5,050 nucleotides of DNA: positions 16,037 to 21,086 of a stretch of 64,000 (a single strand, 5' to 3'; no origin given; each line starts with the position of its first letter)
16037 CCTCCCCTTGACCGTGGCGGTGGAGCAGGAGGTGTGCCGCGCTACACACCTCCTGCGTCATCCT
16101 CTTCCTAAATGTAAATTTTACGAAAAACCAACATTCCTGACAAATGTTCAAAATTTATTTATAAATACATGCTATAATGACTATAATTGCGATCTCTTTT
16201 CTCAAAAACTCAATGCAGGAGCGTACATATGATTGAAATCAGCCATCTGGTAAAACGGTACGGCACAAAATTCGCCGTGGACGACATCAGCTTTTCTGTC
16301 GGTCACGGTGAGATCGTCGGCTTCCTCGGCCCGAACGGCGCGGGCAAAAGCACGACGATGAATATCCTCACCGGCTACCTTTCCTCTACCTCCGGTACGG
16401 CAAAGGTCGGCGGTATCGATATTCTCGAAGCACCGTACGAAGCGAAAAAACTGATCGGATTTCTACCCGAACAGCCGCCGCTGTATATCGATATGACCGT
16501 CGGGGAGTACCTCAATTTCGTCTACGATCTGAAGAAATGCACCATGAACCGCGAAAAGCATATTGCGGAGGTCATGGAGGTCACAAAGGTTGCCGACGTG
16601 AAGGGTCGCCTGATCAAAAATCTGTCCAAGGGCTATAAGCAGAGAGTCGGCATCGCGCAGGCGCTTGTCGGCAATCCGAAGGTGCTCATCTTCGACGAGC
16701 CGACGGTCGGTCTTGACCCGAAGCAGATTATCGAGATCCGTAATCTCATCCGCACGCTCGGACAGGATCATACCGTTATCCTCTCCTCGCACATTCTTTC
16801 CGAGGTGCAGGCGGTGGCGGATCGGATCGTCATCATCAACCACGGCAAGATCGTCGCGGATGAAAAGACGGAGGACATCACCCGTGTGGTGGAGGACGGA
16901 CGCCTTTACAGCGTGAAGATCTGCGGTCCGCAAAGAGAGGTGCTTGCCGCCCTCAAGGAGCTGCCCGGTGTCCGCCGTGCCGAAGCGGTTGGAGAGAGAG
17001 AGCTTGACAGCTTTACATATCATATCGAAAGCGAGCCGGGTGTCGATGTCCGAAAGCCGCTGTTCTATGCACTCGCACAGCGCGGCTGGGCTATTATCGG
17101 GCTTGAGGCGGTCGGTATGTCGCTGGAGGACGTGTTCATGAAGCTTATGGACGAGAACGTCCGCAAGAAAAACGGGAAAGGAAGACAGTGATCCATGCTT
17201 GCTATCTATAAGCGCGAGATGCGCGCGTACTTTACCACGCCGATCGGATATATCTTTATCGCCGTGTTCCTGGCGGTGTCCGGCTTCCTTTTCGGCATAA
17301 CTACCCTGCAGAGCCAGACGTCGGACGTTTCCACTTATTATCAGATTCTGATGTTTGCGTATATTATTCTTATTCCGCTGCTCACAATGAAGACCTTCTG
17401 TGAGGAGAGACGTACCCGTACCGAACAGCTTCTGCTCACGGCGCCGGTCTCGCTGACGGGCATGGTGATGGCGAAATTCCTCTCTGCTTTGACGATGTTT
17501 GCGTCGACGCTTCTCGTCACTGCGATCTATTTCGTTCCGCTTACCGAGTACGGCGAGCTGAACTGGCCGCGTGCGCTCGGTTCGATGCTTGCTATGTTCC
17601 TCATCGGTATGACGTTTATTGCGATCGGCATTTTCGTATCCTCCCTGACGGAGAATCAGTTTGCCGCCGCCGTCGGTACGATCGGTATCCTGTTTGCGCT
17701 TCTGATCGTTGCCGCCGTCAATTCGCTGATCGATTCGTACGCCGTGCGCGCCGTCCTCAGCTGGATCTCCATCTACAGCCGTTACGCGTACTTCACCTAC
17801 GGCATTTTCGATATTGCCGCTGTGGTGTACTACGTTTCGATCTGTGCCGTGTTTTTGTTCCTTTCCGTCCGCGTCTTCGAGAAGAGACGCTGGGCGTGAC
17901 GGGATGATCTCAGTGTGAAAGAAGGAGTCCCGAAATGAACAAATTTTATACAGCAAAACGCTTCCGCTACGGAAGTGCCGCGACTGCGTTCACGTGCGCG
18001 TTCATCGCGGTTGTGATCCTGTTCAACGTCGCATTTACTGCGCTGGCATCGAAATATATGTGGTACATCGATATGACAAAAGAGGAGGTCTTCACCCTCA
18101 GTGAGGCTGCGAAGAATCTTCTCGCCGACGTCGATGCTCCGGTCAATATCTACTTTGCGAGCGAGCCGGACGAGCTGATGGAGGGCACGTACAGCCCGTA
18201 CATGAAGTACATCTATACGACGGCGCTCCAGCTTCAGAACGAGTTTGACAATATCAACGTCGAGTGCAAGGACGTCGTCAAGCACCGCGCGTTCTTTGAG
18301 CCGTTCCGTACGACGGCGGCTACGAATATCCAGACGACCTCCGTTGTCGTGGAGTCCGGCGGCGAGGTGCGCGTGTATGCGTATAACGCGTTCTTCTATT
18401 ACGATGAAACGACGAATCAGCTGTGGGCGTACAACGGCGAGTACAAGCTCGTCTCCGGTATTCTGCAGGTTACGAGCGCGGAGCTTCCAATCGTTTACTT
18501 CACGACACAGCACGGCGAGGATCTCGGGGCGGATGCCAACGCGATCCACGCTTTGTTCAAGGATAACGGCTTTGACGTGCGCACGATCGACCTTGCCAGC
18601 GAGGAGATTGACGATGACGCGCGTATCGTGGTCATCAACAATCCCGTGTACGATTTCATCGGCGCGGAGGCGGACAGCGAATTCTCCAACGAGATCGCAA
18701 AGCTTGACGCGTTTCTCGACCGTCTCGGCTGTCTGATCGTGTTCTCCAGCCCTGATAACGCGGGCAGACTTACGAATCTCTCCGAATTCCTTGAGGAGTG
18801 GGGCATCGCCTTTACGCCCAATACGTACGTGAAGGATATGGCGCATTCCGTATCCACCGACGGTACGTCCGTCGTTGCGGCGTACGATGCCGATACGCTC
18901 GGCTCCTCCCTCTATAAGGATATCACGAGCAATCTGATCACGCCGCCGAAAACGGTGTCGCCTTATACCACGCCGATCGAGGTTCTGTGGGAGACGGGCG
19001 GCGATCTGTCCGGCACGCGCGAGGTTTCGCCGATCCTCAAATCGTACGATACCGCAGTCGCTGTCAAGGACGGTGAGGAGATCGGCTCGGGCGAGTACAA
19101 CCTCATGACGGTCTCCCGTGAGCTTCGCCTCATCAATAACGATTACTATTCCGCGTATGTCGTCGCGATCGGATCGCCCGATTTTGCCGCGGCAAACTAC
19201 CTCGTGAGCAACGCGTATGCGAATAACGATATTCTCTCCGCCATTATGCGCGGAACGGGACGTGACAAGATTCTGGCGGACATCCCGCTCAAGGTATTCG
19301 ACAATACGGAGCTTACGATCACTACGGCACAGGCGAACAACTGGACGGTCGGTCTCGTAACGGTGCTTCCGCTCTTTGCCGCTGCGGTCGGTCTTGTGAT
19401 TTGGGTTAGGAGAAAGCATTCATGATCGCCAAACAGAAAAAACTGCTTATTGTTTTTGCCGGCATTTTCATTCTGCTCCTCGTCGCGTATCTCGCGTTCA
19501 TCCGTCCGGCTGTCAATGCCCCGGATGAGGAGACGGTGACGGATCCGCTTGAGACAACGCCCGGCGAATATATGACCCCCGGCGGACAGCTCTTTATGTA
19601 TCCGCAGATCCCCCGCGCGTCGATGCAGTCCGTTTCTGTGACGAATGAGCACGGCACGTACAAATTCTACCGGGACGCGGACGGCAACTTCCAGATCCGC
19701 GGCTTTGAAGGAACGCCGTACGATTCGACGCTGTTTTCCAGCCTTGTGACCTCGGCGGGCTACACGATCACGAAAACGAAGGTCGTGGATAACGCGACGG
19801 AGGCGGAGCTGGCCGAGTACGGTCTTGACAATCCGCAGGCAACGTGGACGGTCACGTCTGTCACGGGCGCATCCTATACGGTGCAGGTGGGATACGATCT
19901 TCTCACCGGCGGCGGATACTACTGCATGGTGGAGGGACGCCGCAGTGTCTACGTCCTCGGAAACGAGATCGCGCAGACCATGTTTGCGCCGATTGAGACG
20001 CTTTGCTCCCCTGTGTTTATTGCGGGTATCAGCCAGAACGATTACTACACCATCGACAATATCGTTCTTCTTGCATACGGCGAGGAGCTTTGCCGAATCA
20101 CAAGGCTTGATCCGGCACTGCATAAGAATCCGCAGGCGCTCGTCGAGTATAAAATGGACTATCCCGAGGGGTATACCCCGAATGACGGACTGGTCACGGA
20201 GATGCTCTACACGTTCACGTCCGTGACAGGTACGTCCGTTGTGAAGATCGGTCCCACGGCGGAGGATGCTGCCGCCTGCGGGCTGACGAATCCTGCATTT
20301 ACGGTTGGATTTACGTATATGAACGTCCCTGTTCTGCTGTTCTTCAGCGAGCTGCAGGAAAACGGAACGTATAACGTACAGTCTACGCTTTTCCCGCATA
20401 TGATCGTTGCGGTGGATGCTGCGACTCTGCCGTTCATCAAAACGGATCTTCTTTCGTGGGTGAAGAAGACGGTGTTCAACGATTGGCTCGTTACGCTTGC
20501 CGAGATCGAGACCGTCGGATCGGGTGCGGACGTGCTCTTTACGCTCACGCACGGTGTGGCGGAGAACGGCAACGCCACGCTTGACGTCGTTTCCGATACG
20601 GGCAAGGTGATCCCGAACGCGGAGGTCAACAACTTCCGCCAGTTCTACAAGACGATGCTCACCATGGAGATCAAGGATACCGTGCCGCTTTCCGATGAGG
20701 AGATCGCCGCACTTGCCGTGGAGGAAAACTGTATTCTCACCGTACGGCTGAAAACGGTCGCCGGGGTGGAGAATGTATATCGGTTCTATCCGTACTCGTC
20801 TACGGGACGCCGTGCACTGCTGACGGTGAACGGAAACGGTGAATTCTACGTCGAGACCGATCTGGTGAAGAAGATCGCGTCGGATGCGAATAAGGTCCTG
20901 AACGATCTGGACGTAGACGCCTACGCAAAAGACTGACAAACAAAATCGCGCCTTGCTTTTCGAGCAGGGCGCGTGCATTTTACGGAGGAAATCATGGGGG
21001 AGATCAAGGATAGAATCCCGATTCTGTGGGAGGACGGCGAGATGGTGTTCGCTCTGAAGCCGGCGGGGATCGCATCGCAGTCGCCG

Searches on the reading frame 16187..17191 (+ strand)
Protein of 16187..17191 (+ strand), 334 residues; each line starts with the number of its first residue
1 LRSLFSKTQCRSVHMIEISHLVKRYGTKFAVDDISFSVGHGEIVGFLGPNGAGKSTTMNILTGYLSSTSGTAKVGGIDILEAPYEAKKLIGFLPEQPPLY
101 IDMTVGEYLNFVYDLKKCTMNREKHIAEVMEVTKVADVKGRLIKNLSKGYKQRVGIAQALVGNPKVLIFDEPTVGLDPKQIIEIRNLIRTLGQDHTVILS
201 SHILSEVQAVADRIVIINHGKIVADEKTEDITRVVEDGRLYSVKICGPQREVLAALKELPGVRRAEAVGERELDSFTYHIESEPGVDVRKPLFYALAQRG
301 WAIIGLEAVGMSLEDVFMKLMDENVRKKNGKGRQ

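Call 49: search_protein_families(library=pfam, proteins=[window:16187-17191:+], max_evalue=0.00001)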
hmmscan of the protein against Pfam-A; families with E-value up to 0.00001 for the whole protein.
window:16187-17191:+ (334 aa): 2 families
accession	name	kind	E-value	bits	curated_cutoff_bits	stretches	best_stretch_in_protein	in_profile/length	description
PF00005.33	ABC_tran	-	8.8e-30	104.5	25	1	32-173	2-136/137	ABC transporter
PF13304.12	AAA_21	-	4.8e-11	43.7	27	1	143-204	235-300/304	AAA domain, putative AbiEii toxin, Type IV TA system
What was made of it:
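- Checked: The only ABC ATPase, 16187-17191, sits in an ABC-2/GldG-like cluster (call 49).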

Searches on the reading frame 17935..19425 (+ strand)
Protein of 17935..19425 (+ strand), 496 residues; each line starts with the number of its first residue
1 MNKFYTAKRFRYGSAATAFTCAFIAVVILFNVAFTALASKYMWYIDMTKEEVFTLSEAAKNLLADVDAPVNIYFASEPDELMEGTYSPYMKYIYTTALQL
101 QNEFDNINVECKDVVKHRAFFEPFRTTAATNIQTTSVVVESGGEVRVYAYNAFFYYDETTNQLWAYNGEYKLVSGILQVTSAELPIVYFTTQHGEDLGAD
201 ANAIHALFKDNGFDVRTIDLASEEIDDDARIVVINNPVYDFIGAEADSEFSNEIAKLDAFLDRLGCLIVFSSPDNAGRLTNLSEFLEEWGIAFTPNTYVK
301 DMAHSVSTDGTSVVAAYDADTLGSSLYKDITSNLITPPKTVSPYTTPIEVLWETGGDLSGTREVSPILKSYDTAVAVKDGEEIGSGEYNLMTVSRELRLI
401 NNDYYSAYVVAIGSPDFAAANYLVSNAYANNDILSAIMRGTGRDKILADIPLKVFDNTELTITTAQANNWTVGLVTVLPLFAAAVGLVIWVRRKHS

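Call 49: search_protein_families(library=pfam, proteins=[window:17935-19425:+], max_evalue=0.00001)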
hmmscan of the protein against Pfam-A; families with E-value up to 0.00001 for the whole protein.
window:17935-19425:+ (496 aa): 2 families
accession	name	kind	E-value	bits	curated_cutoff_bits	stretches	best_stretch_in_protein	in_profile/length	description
PF09822.16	ABC_transp_aux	-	1.8e-09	37.7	34.7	1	185-308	2-131/288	ABC-type uncharacterized transport system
PF23357.1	DUF7088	-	6.6e-07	29.9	27.8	1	50-144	2-92/105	Domain of unknown function (DUF7088)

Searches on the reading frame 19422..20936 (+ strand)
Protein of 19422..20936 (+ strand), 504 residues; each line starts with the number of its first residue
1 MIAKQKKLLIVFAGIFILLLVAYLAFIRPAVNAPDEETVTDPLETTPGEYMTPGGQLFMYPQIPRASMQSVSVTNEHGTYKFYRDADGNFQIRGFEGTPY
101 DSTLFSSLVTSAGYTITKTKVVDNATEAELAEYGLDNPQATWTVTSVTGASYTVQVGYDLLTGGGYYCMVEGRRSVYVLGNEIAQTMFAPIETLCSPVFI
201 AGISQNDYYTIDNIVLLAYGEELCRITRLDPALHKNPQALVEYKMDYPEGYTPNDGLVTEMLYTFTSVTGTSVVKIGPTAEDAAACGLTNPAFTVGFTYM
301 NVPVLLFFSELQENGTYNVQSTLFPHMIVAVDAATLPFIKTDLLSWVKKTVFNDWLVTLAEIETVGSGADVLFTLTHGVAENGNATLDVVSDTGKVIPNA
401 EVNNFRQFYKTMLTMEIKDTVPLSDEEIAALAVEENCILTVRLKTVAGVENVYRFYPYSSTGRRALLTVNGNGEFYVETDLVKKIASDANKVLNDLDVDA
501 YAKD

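Call 49: search_protein_families(library=pfam, proteins=[window:19422-20936:+], max_evalue=0.00001)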
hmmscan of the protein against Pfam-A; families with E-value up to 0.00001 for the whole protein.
window:19422-20936:+ (504 aa): 1 family
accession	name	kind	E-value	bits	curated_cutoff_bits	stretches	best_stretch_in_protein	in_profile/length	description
PF14238.11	DUF4340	-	7.6e-18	65.8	25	1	98-194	9-102/183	Domain of unknown function (DUF4340)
